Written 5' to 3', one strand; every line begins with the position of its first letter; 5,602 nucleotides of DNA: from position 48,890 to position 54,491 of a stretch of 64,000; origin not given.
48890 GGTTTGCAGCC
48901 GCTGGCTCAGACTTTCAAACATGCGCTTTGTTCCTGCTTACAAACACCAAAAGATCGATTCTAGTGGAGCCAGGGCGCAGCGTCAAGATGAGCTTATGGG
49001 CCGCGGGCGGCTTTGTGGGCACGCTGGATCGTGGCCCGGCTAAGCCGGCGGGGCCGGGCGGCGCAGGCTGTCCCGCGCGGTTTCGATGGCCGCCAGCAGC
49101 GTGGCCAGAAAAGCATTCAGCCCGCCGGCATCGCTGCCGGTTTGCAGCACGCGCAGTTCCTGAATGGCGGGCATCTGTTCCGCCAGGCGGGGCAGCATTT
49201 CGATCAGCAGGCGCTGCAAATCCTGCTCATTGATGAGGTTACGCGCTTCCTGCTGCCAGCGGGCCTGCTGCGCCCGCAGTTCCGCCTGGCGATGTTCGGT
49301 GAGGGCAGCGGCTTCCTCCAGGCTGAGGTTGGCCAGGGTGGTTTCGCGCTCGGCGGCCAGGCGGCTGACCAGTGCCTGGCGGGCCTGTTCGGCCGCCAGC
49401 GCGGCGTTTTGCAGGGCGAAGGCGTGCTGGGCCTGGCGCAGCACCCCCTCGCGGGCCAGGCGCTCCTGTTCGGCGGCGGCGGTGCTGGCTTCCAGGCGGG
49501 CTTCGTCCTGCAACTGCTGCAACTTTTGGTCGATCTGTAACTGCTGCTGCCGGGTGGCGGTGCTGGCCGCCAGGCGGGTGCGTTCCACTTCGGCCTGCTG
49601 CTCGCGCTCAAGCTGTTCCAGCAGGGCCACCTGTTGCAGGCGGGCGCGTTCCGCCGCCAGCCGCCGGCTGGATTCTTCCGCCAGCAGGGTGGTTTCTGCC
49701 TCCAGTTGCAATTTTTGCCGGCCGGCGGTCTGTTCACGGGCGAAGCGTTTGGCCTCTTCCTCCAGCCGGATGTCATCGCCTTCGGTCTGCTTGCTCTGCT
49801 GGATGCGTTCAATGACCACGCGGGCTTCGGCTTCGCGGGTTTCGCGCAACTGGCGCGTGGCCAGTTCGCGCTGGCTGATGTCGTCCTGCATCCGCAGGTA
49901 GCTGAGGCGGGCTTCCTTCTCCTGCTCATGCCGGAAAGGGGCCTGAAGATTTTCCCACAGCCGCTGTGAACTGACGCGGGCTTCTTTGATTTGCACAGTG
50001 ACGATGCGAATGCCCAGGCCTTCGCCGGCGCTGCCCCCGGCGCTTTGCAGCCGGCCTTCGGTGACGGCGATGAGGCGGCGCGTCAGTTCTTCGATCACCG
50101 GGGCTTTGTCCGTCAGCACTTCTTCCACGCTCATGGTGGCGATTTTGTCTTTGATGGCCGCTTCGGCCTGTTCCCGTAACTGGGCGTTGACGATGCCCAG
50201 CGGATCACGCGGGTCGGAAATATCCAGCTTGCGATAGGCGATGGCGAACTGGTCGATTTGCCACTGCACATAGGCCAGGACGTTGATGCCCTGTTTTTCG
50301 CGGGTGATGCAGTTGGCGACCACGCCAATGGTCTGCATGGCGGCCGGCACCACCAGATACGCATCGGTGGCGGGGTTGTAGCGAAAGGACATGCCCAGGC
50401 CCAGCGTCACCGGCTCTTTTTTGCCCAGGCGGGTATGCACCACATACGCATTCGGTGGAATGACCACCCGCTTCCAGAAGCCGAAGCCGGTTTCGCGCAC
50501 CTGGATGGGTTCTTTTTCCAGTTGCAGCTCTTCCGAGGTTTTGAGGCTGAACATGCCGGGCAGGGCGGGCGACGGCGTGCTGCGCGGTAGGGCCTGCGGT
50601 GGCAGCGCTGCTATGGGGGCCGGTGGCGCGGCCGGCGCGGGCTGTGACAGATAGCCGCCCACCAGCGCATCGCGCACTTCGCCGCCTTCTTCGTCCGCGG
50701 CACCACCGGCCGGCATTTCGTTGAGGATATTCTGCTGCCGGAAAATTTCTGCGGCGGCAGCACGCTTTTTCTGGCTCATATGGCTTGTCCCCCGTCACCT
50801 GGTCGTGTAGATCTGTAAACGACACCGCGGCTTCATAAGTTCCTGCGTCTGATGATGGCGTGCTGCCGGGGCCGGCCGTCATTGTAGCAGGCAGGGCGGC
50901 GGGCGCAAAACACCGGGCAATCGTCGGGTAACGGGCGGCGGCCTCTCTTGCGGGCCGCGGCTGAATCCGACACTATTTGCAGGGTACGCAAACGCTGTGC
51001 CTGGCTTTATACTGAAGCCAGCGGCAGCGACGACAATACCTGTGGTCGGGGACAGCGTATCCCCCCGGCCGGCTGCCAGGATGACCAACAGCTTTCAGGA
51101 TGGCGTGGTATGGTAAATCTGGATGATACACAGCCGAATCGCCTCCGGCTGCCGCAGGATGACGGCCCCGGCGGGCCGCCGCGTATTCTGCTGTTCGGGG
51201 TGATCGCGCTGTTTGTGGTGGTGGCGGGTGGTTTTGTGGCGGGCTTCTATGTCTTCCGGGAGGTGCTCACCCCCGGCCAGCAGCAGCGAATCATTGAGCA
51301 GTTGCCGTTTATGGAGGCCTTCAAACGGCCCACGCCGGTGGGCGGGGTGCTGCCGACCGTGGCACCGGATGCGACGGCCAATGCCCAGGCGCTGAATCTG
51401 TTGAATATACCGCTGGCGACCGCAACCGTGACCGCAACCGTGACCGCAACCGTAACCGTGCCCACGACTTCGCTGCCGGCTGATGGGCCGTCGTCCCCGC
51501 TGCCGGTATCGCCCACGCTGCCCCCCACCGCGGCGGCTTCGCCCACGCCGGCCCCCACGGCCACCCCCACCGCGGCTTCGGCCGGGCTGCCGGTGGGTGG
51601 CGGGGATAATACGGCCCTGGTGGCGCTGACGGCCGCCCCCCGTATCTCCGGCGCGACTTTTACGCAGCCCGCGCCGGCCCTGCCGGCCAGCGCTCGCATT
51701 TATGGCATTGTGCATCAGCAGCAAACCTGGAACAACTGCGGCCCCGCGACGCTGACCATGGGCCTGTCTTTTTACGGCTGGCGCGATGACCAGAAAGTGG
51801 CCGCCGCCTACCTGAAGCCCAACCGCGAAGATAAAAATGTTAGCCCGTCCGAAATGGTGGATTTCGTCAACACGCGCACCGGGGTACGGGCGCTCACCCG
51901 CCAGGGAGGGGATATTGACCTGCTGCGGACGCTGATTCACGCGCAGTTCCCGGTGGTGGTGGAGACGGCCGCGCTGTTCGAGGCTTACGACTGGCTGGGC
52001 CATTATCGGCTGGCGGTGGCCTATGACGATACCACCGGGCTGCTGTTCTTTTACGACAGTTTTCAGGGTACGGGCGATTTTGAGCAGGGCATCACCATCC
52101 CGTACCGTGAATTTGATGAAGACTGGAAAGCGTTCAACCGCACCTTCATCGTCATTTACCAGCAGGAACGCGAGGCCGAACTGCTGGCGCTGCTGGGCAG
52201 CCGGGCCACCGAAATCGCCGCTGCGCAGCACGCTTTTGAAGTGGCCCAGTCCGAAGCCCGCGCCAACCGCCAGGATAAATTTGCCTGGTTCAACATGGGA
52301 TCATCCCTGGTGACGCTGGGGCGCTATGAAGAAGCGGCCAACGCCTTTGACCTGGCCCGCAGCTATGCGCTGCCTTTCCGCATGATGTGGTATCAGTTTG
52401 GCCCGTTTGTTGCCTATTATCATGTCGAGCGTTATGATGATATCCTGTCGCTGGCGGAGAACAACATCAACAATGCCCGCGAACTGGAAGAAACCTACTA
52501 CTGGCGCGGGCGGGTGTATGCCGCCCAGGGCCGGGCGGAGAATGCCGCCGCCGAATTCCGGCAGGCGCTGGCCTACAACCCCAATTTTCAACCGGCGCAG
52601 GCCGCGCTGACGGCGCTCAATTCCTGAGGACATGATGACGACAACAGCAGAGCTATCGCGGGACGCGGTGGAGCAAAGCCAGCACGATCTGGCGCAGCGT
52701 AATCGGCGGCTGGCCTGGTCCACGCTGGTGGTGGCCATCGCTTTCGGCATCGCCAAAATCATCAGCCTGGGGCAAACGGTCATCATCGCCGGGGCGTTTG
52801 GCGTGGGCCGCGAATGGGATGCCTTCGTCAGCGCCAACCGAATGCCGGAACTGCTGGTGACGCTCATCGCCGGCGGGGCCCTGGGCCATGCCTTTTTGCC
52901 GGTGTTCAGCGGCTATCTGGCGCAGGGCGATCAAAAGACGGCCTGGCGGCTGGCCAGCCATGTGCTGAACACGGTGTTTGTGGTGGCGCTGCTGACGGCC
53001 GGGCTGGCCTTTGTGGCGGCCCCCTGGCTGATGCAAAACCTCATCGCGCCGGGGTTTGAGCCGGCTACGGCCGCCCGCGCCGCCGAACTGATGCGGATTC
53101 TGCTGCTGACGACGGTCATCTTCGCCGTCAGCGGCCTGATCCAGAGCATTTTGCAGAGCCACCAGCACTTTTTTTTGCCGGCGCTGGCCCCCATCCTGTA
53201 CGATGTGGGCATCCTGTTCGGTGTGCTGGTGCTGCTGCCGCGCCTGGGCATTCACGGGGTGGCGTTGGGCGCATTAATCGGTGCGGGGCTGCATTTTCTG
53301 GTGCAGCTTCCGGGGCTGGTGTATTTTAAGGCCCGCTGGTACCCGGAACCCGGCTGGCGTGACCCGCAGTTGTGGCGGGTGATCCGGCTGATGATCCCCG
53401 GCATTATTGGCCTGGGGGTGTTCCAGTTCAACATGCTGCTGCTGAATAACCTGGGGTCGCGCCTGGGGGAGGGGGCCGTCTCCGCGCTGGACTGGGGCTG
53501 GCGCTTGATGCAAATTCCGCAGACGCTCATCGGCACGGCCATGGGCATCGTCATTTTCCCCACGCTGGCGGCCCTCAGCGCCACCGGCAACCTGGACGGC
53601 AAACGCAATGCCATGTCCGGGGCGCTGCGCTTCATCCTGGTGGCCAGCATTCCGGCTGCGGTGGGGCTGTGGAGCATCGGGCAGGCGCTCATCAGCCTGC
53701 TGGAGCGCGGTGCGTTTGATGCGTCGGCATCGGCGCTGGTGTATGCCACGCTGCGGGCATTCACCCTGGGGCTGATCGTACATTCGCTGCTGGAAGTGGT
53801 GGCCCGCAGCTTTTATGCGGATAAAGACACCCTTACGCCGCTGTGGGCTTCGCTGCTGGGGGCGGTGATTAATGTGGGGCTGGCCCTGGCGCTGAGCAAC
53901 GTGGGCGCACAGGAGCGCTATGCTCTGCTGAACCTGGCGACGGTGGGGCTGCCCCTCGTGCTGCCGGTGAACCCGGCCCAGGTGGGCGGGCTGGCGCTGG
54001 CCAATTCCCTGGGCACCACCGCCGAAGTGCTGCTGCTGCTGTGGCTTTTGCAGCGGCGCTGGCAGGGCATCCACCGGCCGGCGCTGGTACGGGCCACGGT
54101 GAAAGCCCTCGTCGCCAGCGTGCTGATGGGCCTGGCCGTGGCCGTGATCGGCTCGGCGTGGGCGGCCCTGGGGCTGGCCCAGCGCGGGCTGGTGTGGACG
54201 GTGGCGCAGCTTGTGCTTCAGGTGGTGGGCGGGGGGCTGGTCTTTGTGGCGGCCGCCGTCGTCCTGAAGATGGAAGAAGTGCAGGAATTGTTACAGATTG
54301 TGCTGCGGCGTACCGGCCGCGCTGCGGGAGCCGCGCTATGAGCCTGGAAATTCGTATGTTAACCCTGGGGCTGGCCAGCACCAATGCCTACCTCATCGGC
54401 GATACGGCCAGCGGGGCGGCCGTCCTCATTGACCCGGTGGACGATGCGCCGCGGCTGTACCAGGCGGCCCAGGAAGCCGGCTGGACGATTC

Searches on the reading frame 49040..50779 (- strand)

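Call 90: search_protein_families(library=pfam, proteins=[window:49040-50779:-], max_evalue=0.0001)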
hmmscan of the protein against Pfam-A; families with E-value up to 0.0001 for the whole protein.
window:49040-50779:- (579 aa): 1 family
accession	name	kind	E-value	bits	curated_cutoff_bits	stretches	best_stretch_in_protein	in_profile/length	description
PF01145.31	Band_7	-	1.1e-17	65.1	23.6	1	106-293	2-170/176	SPFH domain / Band 7 family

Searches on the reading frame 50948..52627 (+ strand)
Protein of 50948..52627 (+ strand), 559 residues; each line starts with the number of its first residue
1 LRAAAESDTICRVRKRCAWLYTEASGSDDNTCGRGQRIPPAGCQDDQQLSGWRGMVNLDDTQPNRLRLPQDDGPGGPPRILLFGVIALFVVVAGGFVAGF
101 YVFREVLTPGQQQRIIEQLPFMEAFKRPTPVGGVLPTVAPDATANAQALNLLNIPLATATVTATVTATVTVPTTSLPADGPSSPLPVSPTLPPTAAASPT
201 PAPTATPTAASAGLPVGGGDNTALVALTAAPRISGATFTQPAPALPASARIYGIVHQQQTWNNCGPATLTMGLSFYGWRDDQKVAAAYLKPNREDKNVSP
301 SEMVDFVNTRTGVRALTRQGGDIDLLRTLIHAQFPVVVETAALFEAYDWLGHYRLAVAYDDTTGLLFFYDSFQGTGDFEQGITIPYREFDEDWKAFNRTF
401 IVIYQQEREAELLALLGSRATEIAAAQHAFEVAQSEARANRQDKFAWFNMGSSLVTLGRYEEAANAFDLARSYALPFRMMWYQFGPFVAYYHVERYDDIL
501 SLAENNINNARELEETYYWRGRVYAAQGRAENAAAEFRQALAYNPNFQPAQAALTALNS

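Call 90: search_protein_families(library=pfam, proteins=[window:50948-52627:+], max_evalue=0.0001)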
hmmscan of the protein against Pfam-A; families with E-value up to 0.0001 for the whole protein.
window:50948-52627:+ (559 aa): 4 families
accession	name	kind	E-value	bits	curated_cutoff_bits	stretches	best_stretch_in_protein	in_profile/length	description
PF07719.23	TPR_2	-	1.3e-10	41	27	1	515-546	2-33/34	Tetratricopeptide repeat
PF13181.12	TPR_8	-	1.1e-09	38.1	25.7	0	515-546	2-33/34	Tetratricopeptide repeat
PF13529.12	Peptidase_C39_2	-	9.9e-08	33.1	24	1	257-371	6-142/143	Peptidase_C39 like family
PF00515.34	TPR_1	-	2.1e-07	30.9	27.8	0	515-547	2-34/34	Tetratricopeptide repeat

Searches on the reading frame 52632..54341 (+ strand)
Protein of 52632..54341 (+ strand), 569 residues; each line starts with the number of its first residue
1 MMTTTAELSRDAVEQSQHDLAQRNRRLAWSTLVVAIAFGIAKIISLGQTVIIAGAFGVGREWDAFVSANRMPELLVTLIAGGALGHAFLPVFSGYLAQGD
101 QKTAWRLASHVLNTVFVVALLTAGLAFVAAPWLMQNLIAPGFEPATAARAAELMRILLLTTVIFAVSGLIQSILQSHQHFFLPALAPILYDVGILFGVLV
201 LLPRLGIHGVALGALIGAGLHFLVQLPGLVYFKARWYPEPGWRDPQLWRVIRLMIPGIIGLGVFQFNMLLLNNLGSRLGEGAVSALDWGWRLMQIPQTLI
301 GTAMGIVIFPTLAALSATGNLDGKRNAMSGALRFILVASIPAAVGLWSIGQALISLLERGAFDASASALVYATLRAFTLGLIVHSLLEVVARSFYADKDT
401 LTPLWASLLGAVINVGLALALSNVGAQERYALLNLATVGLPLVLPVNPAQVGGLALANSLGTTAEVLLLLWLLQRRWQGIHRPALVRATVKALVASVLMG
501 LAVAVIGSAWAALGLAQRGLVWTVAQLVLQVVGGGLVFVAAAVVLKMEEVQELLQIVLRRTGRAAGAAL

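Call 90: search_protein_families(library=pfam, proteins=[window:52632-54341:+], max_evalue=0.0001)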
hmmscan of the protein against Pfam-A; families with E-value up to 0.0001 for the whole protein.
window:52632-54341:+ (569 aa): 2 families
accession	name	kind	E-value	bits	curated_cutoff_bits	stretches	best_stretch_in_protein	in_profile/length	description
PF03023.19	MurJ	-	4.1e-84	283.2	27.4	1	52-511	1-437/451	Lipid II flippase MurJ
PF01554.23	MatE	-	2.1e-06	28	24.9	0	266-418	11-159/161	MatE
